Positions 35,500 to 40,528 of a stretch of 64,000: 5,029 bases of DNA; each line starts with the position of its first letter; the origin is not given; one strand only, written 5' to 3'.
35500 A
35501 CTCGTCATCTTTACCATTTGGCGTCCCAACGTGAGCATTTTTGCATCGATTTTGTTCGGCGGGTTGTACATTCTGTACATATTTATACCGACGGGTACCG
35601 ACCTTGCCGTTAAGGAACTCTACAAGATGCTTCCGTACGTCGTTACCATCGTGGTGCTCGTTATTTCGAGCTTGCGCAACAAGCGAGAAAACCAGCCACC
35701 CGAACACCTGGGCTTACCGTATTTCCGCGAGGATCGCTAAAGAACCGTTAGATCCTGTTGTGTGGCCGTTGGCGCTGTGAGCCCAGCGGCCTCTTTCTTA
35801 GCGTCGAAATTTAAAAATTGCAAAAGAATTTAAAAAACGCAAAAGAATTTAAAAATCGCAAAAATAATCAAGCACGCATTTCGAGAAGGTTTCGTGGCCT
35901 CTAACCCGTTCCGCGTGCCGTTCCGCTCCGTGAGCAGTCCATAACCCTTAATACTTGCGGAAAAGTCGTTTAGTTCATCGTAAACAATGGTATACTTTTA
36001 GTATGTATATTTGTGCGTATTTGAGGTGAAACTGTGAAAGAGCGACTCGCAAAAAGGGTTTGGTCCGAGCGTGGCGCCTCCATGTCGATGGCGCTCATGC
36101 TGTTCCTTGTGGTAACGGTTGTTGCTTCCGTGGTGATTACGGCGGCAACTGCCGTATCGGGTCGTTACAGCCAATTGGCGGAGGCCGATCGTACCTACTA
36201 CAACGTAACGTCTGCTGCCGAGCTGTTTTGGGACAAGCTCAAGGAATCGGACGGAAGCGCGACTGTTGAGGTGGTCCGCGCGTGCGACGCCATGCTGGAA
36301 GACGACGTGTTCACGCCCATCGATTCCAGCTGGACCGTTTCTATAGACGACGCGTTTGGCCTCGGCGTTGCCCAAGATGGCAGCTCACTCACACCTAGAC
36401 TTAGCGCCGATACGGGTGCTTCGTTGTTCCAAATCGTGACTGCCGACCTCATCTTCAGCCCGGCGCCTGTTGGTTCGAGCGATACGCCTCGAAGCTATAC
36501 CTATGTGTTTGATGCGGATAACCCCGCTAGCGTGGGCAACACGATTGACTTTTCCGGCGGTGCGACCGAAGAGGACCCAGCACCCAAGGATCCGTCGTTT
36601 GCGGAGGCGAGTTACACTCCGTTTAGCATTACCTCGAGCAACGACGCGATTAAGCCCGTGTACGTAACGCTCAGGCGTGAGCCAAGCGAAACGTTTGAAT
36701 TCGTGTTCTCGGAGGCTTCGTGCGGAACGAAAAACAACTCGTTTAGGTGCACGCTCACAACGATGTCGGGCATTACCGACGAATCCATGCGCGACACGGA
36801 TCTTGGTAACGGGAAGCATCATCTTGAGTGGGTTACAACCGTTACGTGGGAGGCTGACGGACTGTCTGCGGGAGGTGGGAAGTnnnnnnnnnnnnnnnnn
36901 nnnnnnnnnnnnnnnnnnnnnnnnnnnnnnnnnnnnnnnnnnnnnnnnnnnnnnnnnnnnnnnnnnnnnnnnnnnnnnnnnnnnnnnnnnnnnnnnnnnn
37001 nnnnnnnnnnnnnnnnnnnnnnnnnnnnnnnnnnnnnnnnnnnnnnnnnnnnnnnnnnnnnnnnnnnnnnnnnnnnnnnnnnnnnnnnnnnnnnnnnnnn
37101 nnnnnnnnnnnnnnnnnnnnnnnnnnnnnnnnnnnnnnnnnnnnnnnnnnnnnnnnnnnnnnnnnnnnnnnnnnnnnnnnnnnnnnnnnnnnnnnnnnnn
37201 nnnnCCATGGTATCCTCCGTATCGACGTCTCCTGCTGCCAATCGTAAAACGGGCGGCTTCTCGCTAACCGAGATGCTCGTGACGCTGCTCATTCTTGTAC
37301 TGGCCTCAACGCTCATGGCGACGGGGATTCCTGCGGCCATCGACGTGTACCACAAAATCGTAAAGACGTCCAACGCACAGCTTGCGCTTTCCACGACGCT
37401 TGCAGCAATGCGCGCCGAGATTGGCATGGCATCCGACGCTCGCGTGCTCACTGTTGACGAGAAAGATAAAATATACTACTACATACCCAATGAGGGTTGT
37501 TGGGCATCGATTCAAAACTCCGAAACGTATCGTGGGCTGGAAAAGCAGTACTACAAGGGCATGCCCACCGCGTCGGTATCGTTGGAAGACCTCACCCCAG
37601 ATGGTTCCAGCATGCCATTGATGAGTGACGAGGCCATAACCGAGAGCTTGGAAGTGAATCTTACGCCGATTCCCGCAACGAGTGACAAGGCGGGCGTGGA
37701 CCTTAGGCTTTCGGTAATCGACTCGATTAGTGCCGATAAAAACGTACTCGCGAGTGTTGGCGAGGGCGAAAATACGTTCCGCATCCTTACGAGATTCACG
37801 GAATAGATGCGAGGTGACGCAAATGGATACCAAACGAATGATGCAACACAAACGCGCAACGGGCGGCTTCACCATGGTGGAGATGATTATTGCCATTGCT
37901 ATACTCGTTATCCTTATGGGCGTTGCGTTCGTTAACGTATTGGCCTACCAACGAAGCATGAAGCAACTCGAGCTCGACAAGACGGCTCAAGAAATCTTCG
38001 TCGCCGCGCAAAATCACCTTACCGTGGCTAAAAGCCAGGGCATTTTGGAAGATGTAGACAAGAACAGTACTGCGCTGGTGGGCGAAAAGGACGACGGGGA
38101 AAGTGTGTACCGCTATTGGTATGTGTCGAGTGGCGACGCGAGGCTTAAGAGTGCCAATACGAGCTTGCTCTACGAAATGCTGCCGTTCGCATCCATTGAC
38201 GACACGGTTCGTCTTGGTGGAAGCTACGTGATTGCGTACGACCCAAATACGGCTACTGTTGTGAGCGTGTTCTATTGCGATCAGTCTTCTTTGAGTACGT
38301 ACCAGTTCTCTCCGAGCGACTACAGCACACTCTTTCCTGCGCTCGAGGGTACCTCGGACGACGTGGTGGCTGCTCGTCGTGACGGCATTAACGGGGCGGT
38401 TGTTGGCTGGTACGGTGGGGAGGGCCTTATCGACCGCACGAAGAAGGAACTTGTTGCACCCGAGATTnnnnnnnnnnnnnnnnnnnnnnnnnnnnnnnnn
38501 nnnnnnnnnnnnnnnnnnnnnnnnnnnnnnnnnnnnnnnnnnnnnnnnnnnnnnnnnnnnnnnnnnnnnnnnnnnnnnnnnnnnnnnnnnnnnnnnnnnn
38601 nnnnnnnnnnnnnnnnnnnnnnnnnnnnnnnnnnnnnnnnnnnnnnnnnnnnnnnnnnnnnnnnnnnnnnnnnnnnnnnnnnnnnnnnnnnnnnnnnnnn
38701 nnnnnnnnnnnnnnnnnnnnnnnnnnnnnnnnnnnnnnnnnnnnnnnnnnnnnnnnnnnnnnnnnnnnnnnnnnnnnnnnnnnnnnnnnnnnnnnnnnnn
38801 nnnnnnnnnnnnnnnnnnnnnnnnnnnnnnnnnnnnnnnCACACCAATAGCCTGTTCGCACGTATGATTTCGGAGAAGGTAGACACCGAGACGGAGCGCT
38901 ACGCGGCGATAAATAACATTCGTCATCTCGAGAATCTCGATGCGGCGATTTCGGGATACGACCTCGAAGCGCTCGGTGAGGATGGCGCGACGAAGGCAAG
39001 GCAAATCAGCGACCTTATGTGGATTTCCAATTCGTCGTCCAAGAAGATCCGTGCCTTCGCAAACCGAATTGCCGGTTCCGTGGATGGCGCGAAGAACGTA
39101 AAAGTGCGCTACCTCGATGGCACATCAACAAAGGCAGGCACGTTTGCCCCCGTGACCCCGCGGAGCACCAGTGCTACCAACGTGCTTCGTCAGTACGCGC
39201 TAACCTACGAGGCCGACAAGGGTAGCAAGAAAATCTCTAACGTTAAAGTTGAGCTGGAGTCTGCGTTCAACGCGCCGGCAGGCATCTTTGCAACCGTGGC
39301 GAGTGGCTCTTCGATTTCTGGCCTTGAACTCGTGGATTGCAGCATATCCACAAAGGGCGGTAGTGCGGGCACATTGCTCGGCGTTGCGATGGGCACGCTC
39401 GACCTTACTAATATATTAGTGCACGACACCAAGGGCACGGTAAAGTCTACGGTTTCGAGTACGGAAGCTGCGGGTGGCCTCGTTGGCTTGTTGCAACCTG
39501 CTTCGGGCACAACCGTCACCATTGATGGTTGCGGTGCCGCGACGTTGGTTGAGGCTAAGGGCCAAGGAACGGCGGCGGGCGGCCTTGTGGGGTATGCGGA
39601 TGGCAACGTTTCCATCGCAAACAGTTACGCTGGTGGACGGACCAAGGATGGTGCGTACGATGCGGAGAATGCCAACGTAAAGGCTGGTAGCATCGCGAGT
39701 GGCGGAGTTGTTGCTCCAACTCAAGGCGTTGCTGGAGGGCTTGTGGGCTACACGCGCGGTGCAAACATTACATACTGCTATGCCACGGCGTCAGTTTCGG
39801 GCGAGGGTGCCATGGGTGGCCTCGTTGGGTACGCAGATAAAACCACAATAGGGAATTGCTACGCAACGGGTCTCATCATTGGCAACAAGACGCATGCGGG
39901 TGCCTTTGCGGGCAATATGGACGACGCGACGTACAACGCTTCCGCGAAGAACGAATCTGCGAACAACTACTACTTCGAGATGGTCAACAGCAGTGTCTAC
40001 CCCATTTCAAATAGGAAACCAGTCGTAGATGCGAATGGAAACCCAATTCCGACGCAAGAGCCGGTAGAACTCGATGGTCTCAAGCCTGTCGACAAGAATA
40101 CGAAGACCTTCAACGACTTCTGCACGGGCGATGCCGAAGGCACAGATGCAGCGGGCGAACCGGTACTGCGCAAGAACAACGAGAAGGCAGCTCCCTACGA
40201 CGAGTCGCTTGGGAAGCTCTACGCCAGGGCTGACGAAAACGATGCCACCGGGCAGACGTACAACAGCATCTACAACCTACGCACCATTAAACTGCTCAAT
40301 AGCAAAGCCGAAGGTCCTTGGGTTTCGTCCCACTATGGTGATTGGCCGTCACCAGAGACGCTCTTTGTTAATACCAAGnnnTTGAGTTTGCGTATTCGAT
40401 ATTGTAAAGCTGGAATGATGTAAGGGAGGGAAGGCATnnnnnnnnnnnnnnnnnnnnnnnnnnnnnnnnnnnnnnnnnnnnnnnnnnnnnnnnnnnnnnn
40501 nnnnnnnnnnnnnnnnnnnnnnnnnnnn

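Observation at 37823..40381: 852-aa modular pilin: a class III signal and pilin helix fused to a GLUG-repeat module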

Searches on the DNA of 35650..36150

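Call 74: search_rna_families(source=window, start=35650, end=36150, threshold=evalue, max_evalue=1)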
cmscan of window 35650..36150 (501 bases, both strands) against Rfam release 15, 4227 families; matches with E-value up to 1: 0.
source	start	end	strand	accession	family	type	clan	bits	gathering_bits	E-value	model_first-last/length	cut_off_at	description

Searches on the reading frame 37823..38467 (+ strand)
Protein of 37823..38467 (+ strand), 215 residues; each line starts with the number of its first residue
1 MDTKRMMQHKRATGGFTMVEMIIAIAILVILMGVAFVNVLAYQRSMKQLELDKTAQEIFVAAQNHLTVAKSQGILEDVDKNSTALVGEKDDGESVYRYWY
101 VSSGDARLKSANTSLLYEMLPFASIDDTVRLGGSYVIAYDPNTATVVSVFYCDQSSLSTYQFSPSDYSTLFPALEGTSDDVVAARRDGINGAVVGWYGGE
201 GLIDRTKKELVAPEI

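Call 52: predict_structure(alignment_id=A2)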
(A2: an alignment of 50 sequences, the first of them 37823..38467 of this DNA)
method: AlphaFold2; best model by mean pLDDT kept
length: 215 residues; sequences in the alignment: 50
mean_pLDDT: 92.5   pTM: 0.82
mean pLDDT of the five models: 92.5, 91.5, 91.2, 90.7, 89.1
residues with pLDDT >= 90: 177; 70-90: 28; 50-70: 10; < 50: 0
segments of 3 or more residues with pLDDT < 50: none
pLDDT, mean of each block of 10 residues (from residue 1): 76 78 96 97 98 98 97 95 95 90 96 96 96 97 96 97 96 96 97 97 66 79
secondary structure, 60 per line:
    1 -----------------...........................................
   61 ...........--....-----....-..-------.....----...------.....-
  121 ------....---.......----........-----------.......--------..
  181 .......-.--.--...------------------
elements in order: H18-71 H74-77 H83-86 E97-101 H115-119 H127-130 E134-140 E145-152 H164-170 H179-187 E195-197

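Call 54: fold_search(model_id=the predicted structure, library=pdb)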
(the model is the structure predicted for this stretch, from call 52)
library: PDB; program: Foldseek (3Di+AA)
matches with E <= 10: 411; with E <= 0.001: 0
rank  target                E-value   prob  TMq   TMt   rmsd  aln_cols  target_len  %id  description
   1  3frm_A                2.2e-01  0.11  0.20  0.18  14.4       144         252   12  The crystal structure of a functionally unknown conserved protein from Staphylococcus epidermidis ATCC 12228. (released 2009-01-27)
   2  7wfx_A                2.8e-01  0.08  0.18  0.10  14.4       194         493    8  EVAA-KlAte1 (released 2022-09-14)
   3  7tif_E                3.0e-01  0.12  0.14  0.08   9.6        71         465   13  2.85 Angstroem crystal structure of Arginyltransferase 1 (ATE1) from Saccharomyces cerevisiae (released 2022-09-14)
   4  8e3s                  3.0e-01  0.07  0.18  0.09  14.7       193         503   11  CryoEM structure of yeast Arginyltransferase 1 (ATE1) (released 2023-04-26)
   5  7wfx_B                3.4e-01  0.07  0.18  0.10  14.3       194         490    9  EVAA-KlAte1 (released 2022-09-14)
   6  7tif_A                3.7e-01  0.08  0.14  0.07   9.5        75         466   19  2.85 Angstroem crystal structure of Arginyltransferase 1 (ATE1) from Saccharomyces cerevisiae (released 2022-09-14)
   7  1sqh                  4.7e-01  0.08  0.17  0.14  11.3       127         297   12  X-RAY STRUCTURE OF DROSOPHILA MALONOGASTER PROTEIN Q9VR51 NORTHEAST STRUCTURAL GENOMICS CONSORTIUM TARGET FR87. (released 2004-04-06)
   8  7tif_J                5.0e-01  0.06  0.13  0.07  10.5        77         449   18  2.85 Angstroem crystal structure of Arginyltransferase 1 (ATE1) from Saccharomyces cerevisiae (released 2022-09-14)
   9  7wg1_A                5.4e-01  0.06  0.17  0.09  14.5       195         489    9  DVAA-KlAte1 (released 2022-09-14)
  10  8j6v_K                6.1e-01  0.05  0.13  0.07   9.8        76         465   18  Structure of yeast Arginyl-tRNA-protein transferase 1 (released 2023-06-07)
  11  7tif_H                6.5e-01  0.07  0.14  0.08   9.5        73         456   15  2.85 Angstroem crystal structure of Arginyltransferase 1 (ATE1) from Saccharomyces cerevisiae (released 2022-09-14)
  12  8j6v_E                6.5e-01  0.06  0.14  0.07   9.5        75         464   19  Structure of yeast Arginyl-tRNA-protein transferase 1 (released 2023-06-07)
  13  9saf_B                6.5e-01  0.06  0.12  0.07   7.4        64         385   11  Ternary PROTAC-mediated complex of BRD4-BD1/CRBN/DDB1 and JQ1-AcQ bifunctional degrader (released 2025-10-01)
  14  1bob                  6.9e-01  0.12  0.16  0.12   6.3        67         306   10  HISTONE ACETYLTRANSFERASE HAT1 FROM SACCHAROMYCES CEREVISIAE IN COMPLEX WITH ACETYL COENZYME A (released 1999-04-20)
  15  6nqz_A                7.4e-01  0.06  0.13  0.14  15.2       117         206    8  Flagellar protein FcpB from Leptospira interrogans (released 2020-01-29)
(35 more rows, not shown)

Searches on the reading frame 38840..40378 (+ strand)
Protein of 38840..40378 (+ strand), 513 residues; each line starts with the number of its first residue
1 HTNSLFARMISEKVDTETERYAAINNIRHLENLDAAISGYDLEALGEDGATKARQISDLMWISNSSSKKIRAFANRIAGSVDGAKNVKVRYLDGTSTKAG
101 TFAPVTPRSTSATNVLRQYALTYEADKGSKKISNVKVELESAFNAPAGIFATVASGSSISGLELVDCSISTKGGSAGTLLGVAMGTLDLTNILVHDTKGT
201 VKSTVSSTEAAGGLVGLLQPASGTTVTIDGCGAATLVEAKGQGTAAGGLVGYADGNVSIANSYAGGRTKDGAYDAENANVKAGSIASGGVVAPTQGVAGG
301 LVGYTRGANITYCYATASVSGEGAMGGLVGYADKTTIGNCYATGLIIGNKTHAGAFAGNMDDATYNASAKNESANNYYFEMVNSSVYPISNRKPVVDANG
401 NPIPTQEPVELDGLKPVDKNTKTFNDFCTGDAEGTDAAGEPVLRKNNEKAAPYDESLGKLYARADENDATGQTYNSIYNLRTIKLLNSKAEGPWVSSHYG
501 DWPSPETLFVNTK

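Call 80: search_solved_structures(query=window:38840-40378:+, max_evalue=10, show_alignments=3)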
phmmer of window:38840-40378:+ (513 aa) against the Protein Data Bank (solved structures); distinct sequences matched with E-value up to 10: 0.
